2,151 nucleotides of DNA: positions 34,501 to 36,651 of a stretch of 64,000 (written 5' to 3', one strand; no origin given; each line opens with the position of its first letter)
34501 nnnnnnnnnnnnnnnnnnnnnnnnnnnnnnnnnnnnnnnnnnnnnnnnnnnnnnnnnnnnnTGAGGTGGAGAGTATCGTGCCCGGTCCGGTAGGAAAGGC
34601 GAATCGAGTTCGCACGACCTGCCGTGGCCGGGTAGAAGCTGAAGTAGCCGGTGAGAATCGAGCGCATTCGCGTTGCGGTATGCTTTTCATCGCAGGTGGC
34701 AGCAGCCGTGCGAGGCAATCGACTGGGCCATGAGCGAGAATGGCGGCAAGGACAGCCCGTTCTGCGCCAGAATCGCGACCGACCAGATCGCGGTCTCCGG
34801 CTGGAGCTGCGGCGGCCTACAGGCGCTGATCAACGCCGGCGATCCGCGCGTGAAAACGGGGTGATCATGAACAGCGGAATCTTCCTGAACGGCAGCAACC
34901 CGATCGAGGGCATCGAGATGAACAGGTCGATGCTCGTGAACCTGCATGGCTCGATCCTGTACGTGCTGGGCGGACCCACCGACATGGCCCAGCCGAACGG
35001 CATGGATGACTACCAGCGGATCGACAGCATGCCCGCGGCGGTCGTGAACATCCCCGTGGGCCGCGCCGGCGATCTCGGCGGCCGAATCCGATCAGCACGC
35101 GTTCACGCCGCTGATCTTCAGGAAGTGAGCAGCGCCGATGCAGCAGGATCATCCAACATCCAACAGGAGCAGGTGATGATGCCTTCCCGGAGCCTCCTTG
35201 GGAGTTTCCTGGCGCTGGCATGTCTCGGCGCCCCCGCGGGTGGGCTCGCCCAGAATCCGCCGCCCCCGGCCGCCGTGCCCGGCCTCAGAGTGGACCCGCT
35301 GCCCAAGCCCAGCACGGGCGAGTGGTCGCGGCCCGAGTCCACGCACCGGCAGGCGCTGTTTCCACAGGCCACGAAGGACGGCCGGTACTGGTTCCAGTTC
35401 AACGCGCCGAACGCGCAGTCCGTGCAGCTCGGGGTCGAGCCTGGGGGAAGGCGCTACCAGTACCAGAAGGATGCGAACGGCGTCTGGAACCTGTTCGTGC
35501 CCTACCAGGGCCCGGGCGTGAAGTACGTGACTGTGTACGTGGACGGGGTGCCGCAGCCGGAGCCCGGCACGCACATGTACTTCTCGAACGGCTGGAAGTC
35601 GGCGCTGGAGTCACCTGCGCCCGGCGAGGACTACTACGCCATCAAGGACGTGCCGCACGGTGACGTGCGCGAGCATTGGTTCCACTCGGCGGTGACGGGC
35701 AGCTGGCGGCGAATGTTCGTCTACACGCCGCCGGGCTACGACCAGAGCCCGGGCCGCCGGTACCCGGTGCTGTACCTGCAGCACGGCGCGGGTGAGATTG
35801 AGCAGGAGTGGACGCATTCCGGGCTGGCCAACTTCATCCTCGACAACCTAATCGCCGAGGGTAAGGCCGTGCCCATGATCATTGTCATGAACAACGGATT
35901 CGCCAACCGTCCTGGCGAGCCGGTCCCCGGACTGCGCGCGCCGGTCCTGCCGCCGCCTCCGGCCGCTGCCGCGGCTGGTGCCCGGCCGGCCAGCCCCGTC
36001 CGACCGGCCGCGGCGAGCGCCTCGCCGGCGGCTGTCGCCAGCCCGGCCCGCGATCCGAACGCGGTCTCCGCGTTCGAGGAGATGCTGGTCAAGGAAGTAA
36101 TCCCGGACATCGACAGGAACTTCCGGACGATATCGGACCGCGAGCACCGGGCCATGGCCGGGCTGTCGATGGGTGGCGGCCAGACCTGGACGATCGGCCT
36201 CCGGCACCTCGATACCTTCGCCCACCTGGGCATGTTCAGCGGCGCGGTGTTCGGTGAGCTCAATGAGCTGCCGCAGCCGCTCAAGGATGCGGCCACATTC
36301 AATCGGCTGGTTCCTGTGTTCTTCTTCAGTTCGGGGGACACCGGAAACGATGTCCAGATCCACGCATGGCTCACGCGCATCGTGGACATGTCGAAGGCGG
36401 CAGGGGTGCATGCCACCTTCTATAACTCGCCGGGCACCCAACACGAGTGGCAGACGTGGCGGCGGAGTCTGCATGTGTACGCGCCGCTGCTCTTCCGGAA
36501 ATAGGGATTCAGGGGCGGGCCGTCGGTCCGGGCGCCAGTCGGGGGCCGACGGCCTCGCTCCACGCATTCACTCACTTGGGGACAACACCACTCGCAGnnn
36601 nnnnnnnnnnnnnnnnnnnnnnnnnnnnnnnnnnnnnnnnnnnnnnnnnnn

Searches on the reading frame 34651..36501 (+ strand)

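Call 70: search_protein_families(library=pfam, proteins=[window:34651-36501:+], max_evalue=0.00001)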
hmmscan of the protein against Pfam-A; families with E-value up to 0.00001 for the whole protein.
window:34651-36501:+ (617 aa): 1 family
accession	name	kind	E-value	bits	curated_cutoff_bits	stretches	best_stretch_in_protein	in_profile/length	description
PF00756.26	Esterase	-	6e-18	66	22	2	463-534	82-151/251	Putative esterase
